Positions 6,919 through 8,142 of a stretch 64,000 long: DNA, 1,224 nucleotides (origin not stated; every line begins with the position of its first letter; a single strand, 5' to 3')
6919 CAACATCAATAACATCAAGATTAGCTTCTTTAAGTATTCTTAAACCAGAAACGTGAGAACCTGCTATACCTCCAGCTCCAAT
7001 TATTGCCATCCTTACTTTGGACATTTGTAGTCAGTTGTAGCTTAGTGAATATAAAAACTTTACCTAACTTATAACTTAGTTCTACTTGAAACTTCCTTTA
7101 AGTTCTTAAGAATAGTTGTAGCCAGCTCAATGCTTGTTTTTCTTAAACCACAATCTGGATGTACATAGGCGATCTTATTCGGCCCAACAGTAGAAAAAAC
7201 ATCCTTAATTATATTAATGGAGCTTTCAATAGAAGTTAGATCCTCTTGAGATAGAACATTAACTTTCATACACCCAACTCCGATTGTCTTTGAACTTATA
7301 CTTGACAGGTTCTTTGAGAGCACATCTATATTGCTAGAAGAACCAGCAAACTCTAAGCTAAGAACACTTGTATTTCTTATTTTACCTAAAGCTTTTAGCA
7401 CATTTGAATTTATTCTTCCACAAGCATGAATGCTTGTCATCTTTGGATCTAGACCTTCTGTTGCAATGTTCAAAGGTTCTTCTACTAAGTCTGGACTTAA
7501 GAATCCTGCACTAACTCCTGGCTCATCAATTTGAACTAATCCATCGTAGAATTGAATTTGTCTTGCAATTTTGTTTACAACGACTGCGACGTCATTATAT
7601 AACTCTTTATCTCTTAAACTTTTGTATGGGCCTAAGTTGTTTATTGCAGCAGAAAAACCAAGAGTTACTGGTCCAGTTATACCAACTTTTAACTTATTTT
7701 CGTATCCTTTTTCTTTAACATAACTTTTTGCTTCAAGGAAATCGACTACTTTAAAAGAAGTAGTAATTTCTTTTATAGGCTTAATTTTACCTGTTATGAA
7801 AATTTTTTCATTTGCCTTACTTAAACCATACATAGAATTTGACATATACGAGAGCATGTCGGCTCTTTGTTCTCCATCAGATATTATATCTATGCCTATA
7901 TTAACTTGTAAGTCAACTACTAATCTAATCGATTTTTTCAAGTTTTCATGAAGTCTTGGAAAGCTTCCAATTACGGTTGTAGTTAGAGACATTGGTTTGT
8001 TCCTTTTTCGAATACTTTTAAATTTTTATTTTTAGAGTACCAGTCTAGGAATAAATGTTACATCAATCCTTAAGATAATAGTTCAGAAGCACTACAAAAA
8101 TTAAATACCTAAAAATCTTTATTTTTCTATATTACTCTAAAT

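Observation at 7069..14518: MtaB-MtaC methanol methyltransferase island with an unusual partner set and no methanogenesis context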

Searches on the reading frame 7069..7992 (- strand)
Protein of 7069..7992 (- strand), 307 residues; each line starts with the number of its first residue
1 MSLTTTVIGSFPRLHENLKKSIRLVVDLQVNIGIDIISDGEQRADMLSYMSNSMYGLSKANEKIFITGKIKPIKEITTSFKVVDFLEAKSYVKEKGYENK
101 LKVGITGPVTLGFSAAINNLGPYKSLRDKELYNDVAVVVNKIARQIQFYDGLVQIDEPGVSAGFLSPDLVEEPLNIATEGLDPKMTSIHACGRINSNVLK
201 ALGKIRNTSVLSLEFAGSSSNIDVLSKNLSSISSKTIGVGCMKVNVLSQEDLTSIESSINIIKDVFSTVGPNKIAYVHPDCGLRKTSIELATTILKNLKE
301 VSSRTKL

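Call 3: search_protein_families(library=pfam, proteins=[window:7069-7992:-], max_evalue=0.01)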
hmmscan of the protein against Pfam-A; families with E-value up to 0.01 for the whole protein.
window:7069-7992:- (307 aa): 1 family
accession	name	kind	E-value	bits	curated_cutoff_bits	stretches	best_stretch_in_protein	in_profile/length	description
PF01717.24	Meth_synt_2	-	6.4e-24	85.3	21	1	16-302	34-322/324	Cobalamin-independent synthase, Catalytic domain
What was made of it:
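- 7069..7992 (-): Core (C-terminal-half only) MetE-family zinc methyltransferase, 307 aa. Candidate methyl-corrinoid:homocysteine methyltransferase on the exit side. Pfam Meth_synt_2 scores 85 bits (call 3).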

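Call 4: search_protein_families(library=ncbifam, proteins=[window:7069-7992:-], max_evalue=0.01)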
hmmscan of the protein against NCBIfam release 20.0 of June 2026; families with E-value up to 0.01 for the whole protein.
window:7069-7992:- (307 aa): 7 families
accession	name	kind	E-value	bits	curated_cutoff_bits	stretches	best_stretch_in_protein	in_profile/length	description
NF002119.0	PRK00957.1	equivalog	3.8e-54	183.9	258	1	11-305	27-304/306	methionine synthase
NF003317.0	PRK04326.1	equivalog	2.1e-29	102.8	406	1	14-300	40-317/340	methionine synthase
NF003556.0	PRK05222.1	equivalog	4.6e-10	39.1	541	2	15-58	452-496/750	5-methyltetrahydropteroyltriglutamate--homocysteine S-methyltransferase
TIGR01371.1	met_syn_B12ind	equivalog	1.9e-09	37.1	929.95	1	16-301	459-747/754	5-methyltetrahydropteroyltriglutamate--homocysteine S-methyltransferase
NF004712.0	PRK06052.1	subfamily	3.4e-08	33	387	1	82-263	95-275/344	methionine synthase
NF006589.0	PRK09121.1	equivalog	7.4e-08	31.8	392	1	14-299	36-330/342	methionine synthase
NF002272.0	PRK01207.1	equivalog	2.4e-07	30.3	399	1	98-298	118-332/343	methionine synthase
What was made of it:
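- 7069..7992 (-): The nearest NCBIfam model is PRK00957 'methionine synthase' at 184 bits, below its 258 cut-off (call 4).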

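Call 20: search_solved_structures(query=window:7069-7992:-, show_alignments=2, max_evalue=0.01)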
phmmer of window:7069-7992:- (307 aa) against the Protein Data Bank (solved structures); distinct sequences matched with E-value up to 0.01: 7.
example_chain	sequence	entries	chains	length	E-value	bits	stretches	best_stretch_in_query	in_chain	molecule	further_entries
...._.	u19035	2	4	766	1.7e-08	37.8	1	18-298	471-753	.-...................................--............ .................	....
1xpg_A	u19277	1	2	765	1.7e-08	37.8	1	18-298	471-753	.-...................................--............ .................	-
1t7l_A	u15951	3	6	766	1.7e-08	37.8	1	18-298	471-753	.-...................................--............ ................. | 5-methyltetrahydropteroyltriglutamate-homocysteine methyltransferase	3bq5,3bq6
1u1h_A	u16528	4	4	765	0.00076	22.5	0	18-300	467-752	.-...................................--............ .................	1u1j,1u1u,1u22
3pph_A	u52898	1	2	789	0.0043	20.1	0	18-298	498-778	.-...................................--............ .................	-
3ppc_A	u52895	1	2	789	0.0043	20.1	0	18-298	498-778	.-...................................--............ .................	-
3ppf_A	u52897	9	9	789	0.0043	20.1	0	18-298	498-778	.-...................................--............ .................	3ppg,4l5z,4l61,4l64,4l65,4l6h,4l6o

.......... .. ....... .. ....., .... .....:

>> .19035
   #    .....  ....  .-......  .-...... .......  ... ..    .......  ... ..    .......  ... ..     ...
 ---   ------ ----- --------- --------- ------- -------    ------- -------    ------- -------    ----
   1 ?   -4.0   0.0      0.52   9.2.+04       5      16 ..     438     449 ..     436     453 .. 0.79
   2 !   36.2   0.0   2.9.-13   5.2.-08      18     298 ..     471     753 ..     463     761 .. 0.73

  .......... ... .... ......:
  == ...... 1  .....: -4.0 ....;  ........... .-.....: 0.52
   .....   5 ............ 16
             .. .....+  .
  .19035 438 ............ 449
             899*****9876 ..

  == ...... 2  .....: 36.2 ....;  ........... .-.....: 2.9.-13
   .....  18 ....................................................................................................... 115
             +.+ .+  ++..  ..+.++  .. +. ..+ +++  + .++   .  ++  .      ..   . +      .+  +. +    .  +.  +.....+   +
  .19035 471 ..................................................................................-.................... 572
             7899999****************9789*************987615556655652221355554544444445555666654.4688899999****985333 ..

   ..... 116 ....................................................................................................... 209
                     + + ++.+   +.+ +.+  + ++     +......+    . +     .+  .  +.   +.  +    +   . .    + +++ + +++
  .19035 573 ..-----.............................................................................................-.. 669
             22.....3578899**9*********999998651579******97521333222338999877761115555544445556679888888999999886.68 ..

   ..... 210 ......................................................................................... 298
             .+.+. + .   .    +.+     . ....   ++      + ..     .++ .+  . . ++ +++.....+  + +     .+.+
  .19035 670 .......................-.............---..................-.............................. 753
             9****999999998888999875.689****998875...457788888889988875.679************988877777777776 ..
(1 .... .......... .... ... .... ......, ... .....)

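Call 46: find_homologous_proteins(query=window:7069-7992:-, max_evalue=1e-10)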
Query window:7069-7992:- (307 aa): 158 proteins with E <= 1e-10 among 2329 candidates; the best 120 are listed.
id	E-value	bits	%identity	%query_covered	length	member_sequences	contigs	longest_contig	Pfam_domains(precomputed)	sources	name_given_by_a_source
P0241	1.3e-190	650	100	100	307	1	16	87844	PF01717.25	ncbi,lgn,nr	ncbi:MAG: hypothetical protein QXS21_03555 [Thermoproteota archaeon]|nr:hypothetical protein [Candid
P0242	2.4e-162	557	83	100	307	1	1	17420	PF01717.25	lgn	-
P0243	3.4e-156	537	80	100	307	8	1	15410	PF01717.25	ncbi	ncbi:MAG: hypothetical protein ACP5HX_08870 [Thermoproteota archaeon]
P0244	9.9e-156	536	79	100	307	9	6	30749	PF01717.25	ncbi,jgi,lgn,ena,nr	ncbi:MAG: hypothetical protein HA495_04855 [Thaumarchaeota archaeon]|jgi:5-methyltetrahydropteroyltr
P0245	3.8e-152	524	76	100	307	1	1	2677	PF01717.25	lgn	-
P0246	2.9e-123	429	63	100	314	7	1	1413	PF01717.25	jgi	-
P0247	6.5e-123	428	64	98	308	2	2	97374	PF01717.25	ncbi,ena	ncbi:MAG: hypothetical protein ACPL4E_05015 [Thermoproteota archaeon]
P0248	1.3e-121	424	65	97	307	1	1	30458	PF01717.25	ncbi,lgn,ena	-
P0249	4.1e-121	422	64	98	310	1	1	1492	PF01717.25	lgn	-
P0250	6.8e-121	421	62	98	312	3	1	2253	PF01717.25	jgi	-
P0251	1.2e-120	420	62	98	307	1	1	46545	PF01717.25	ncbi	ncbi:MAG: hypothetical protein QW797_02405 [Thermoproteota archaeon]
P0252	1.9e-120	420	63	100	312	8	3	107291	PF01717.25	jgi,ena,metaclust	metaclust:\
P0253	1.6e-118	414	63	97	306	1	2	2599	PF01717.25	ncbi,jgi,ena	-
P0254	3.0e-117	409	60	98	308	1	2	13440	PF01717.25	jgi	-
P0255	6.6e-117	408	60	98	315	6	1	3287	PF01717.25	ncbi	ncbi:MAG: hypothetical protein QW542_06895, partial [Thermoproteota archaeon]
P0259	1.3e-113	397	58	100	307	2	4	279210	PF01717.25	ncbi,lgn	-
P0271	1.1e-77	280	44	97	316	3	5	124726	PF01717.25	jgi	jgi:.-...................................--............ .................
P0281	1.9e-55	207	39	96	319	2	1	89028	PF01717.25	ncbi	ncbi:MAG: hypothetical protein QXZ53_04365 [Candidatus Bathyarchaeia archaeon]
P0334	8.1e-35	139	34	96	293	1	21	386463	PF01717.25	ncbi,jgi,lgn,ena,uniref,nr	ncbi:MAG: methionine synthase [Candidatus Methanomethylicia archaeon]|jgi:5-methyltetrahydropteroylt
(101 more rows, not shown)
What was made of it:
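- On Core methionine synthase (MesA-like, folate-independent): NCBI names the protein 'hypothetical' (call 46).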

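Call 47: find_encoding_contigs(protein=P0247, flank=8000, max_places=1)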
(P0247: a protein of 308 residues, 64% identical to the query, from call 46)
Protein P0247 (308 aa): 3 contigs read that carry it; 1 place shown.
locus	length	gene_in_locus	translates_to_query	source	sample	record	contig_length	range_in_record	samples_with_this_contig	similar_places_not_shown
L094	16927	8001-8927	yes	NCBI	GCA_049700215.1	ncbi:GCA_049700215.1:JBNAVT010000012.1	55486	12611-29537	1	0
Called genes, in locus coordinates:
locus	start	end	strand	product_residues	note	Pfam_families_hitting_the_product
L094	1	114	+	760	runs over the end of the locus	PF00496:SBP_bac_5, PF18998:Flg_new_2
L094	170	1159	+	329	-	PF00528:BPD_transp_1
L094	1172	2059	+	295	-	PF12911:OppC_N, PF00528:BPD_transp_1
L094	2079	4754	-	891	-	PF01074:Glyco_hydro_38N, PF09261:Alpha-mann_mid, PF07748:Glyco_hydro_38C, PF17677:Glyco_hydro38C2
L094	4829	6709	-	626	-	PF07944:Beta-AFase-like_GH127_cat, PF20736:Glyco_hydro127M, PF20737:Glyco_hydro127C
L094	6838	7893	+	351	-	PF01370:Epimerase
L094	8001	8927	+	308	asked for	PF01717:Meth_synt_2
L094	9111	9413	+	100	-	-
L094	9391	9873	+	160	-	PF01850:PIN (weak)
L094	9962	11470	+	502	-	PF00370:FGGY_N, PF02782:FGGY_C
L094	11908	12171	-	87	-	-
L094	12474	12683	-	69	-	-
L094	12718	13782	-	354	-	PF05167:DUF711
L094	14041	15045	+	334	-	PF01515:PTA_PTB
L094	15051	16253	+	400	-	PF00871:Acetate_kinase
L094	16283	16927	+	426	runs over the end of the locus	PF13562:NTP_transf_4, PF00132:Hexapep (faint)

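Call 48: find_encoding_contigs(protein=P0259, flank=8000, max_places=1)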
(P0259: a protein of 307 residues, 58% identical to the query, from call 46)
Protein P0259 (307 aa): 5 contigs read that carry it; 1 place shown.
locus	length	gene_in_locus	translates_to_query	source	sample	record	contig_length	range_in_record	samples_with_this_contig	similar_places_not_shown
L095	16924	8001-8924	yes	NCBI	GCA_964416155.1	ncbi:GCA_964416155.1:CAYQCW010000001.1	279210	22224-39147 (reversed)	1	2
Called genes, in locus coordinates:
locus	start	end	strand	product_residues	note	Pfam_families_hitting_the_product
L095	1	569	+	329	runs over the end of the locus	PF00528:BPD_transp_1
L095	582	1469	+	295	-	PF12911:OppC_N, PF00528:BPD_transp_1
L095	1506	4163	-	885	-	PF01074:Glyco_hydro_38N, PF09261:Alpha-mann_mid, PF07748:Glyco_hydro_38C, PF17677:Glyco_hydro38C2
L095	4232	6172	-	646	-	PF07944:Beta-AFase-like_GH127_cat, PF20736:Glyco_hydro127M, PF20737:Glyco_hydro127C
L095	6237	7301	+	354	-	PF01370:Epimerase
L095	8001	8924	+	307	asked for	PF01717:Meth_synt_2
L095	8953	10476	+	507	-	PF00370:FGGY_N, PF02782:FGGY_C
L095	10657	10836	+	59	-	-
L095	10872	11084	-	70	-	-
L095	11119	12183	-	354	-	PF05167:DUF711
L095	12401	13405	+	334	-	PF01515:PTA_PTB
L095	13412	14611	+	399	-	PF00871:Acetate_kinase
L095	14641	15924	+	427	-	PF13562:NTP_transf_4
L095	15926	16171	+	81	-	PF00550:PP-binding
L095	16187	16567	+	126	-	PF01648:ACPS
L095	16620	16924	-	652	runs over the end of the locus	PF16216:GxGYxYP_N, PF20957:GxGYxYP_N_2nd, PF20958:GxGYxYP_N_3rd, PF14323:GxGYxYP_C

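Call 49: find_encoding_contigs(protein=P0271, flank=8000, max_places=1)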
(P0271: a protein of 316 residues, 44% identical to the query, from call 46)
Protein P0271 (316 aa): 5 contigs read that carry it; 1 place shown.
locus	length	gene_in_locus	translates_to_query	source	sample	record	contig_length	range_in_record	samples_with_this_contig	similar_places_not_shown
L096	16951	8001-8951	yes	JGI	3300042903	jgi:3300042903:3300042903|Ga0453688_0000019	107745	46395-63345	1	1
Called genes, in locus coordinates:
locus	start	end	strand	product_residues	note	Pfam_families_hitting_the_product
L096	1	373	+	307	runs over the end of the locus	PF08271:Zn_Ribbon_TF, PF00382:TFIIB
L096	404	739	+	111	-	PF04182:B-block_TFIIIC (weak), PF05158:RNA_pol_Rpc34 (faint)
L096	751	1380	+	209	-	PF01728:FtsJ, PF13489:Methyltransf_23 (weak)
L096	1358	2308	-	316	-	PF02005:TRM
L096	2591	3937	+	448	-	PF00890:FAD_binding_2 (weak), PF01134:GIDA, PF01266:DAO (weak), PF01494:FAD_binding_3, PF01946:Thi4 (weak), PF03486:HI0933_like (weak), PF12831:FAD_oxidored, PF22578:GGR_cat, +3 more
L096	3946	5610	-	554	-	PF06418:CTP_synth_N, PF00117:GATase, PF07722:Peptidase_C26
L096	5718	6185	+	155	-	PF18822:CdvA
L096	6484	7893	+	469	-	PF01545:Cation_efflux, PF16916:ZT_dimer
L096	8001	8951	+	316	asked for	PF01717:Meth_synt_2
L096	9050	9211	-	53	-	-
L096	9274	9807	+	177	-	PF02926:THUMP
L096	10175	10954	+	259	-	PF09079:WHD_Cdc6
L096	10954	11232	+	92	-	-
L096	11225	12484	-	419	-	PF03215:Rad17 (faint), PF13401:AAA_22 (faint), PF00004:AAA, PF21960:RCF1-5-like_lid (weak), PF25361:AAA_lid_RFC1 (weak)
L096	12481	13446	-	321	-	PF00004:AAA, PF13177:DNA_pol3_delta2, PF21960:RCF1-5-like_lid (weak), PF22608:DNAX_ATPase_lid, PF25361:AAA_lid_RFC1 (weak), PF08542:Rep_fac_C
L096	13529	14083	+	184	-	PF27418:GINS23_N (faint), PF05916:Sld5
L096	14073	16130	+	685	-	PF14551:MCM_N, PF17207:MCM_OB, PF00493:MCM, PF01078:Mg_chelatase (faint), PF07728:AAA_5 (weak), PF17855:MCM_lid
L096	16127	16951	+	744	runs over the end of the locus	PF04851:ResIII, PF00270:DEAD, PF00271:Helicase_C (weak), PF21280:Helicase_dom4_arc, PF12826:HHH_2 (weak), PF14520:HHH_5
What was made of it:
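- Core MetE orthologues 58-64% identical (L094, L095) and 44% identical (L096) stand alone, without mtaCB (calls 47-49).
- Tried and rejected: Rejected: L094, L095 and L096 stand alone (calls 47-49).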

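Call 50: list_cluster_members(proteins=[P0241, P0001, P0244, P0002])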
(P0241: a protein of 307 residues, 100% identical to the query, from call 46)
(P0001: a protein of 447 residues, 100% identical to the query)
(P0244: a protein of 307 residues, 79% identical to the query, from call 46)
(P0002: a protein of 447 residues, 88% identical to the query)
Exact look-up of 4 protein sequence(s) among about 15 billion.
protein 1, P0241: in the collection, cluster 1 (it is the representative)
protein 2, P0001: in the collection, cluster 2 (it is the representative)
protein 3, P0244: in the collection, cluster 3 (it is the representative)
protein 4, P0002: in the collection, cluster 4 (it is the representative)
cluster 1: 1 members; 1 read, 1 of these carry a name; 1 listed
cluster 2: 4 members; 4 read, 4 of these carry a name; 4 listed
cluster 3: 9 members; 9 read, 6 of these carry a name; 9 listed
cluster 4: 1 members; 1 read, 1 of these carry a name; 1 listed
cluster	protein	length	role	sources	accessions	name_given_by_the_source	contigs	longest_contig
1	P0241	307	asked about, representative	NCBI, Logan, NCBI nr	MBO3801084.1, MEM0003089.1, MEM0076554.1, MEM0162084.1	MAG: hypothetical protein QXS21_03555 [Thermoproteota archaeon] | hypothetical protein [Candidatus Brockarchaeota archaeon]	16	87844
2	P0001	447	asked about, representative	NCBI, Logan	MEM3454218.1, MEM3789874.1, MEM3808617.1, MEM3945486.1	MAG: methyltransferase MtaB domain-containing protein [Thermoproteota archaeon]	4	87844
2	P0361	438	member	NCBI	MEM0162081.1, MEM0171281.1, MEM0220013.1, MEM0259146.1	MAG: methyltransferase MtaB domain-containing protein [Thermoproteota archaeon]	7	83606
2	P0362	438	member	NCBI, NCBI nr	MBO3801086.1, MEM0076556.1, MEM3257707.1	MAG: methyltransferase MtaB domain-containing protein [Thermoproteota archaeon] | methanol--corrinoid methyltransferase [Candidatus Brockarchaeota archaeon]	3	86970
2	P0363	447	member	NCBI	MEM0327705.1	MAG: methyltransferase MtaB domain-containing protein [Thermoproteota archaeon]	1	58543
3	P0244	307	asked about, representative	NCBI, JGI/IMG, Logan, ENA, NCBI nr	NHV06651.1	MAG: hypothetical protein HA495_04855 [Thaumarchaeota archaeon] | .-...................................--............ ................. | hypothetical protein [Nitrososphaerota archaeon]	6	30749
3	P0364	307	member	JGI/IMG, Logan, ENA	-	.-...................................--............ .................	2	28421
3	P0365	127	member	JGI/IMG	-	methionine synthase II (cobalamin-independent)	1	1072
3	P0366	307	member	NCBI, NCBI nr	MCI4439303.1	hypothetical protein JHC27_05615 [archaeon] | hypothetical protein [archaeon]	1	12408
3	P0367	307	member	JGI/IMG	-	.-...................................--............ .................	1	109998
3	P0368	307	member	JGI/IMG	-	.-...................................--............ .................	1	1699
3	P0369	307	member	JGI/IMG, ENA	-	-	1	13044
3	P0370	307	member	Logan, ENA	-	-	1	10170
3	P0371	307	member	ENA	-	-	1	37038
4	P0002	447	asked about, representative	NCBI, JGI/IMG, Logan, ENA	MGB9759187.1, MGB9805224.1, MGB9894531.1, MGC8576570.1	MAG: methyltransferase MtaB domain-containing protein [Thermoproteota archaeon] | methanol--5-hydroxybenzimidazolylcobamide Co-methyltransferase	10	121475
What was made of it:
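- Exact proteins carry NCBI names 'Candidatus Brockarchaeota archaeon' (MBO3801084/86) on contigs of 86,970-87,844 bp (call 50).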

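Call 75: find_encoding_contigs(protein=P0334, flank=6000, max_places=3)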
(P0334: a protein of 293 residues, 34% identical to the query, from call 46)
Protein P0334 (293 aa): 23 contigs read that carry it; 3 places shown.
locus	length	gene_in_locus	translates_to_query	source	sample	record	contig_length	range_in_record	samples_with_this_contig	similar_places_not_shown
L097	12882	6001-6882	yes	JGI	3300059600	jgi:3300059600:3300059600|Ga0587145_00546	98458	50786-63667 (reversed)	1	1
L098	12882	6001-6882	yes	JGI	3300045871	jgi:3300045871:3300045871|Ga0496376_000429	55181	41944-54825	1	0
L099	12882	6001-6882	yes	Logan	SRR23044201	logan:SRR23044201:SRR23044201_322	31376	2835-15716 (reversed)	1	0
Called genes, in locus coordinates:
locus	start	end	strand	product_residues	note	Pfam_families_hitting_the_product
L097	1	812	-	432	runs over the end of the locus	PF00202:Aminotran_3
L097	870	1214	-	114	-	PF00190:Cupin_1, PF02311:AraC_binding, PF07883:Cupin_2, PF01050:MannoseP_isomer (weak)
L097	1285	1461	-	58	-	-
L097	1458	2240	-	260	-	PF01026:TatD_DNase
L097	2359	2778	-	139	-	PF14595:Thioredoxin_9 (faint), PF04756:OST3_OST6 (weak), PF08534:Redoxin (weak), PF00085:Thioredoxin, PF13098:Thioredoxin_2, PF13905:Thioredoxin_8 (faint)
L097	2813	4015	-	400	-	PF04055:Radical_SAM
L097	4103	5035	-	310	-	PF01842:ACT (weak), PF13740:ACT_6, PF00702:Hydrolase, PF06888:Put_Phosphatase (faint), PF12710:HAD, PF13419:HAD_2 (weak), PF08282:Hydrolase_3 (weak)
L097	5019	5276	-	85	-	PF01842:ACT, PF13740:ACT_6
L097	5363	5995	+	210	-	PF02607:B12-binding_2, PF02310:B12-binding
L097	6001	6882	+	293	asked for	PF01717:Meth_synt_2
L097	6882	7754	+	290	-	PF02007:MtrH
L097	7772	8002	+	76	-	PF01037:AsnC_trans_reg, PF03927:NapD (weak)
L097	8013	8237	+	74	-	PF01037:AsnC_trans_reg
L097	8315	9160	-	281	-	PF01261:AP_endonuc_2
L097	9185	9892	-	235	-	-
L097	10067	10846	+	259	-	PF01978:TrmB (weak)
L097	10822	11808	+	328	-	PF04055:Radical_SAM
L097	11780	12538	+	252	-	PF21948:LplA-B_cat, PF03099:BPL_LplA_LipB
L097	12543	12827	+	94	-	PF10437:Lip_prot_lig_C (weak)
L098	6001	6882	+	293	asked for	PF01717:Meth_synt_2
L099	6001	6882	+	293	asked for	PF01717:Meth_synt_2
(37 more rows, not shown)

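Call 76: find_encoding_contigs(protein=P0281, flank=6000, max_places=2)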
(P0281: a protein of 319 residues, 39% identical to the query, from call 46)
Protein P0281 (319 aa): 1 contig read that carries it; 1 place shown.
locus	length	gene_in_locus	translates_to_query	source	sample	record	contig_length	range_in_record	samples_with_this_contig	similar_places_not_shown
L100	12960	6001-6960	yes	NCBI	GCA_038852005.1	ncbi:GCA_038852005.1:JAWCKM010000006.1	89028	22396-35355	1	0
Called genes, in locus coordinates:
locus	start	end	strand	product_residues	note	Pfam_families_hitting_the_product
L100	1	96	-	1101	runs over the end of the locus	PF03477:ATP-cone, PF14528:LAGLIDADG_3 (faint), PF13597:NRDD, PF14890:Intein_splicing, PF13597:NRDD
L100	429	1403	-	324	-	-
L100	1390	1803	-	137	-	PF01592:NifU_N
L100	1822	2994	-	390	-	PF00266:Aminotran_5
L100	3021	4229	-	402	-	PF00155:Aminotran_1_2, PF00266:Aminotran_5, PF01212:Beta_elim_lyase (weak), PF01053:Cys_Met_Meta_PP (weak)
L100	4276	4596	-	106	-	-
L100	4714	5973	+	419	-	PF02366:PMT, PF13231:PMT_2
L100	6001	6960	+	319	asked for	PF01717:Meth_synt_2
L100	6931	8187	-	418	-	PF05221:AdoHcyase, PF00670:AdoHcyase_NAD, PF02826:2-Hacid_dh_C, PF02254:TrkA_N (faint), PF07991:KARI_N (weak)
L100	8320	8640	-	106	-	PF01918:Alba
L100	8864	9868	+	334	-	PF00709:Adenylsucc_synt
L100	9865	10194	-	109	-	-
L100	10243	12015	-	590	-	PF13522:GATase_6, PF13537:GATase_7, PF13580:SIS_2 (faint), PF01380:SIS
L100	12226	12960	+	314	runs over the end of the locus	PF12802:MarR_2 (weak), PF12840:HTH_20, PF13412:HTH_24 (faint), PF01022:HTH_5, PF21476:PF0610-like_N (faint), PF05124:S_layer_C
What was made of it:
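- A Bathyarchaeia homologue abuts S-adenosylhomocysteine hydrolase (call 76).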
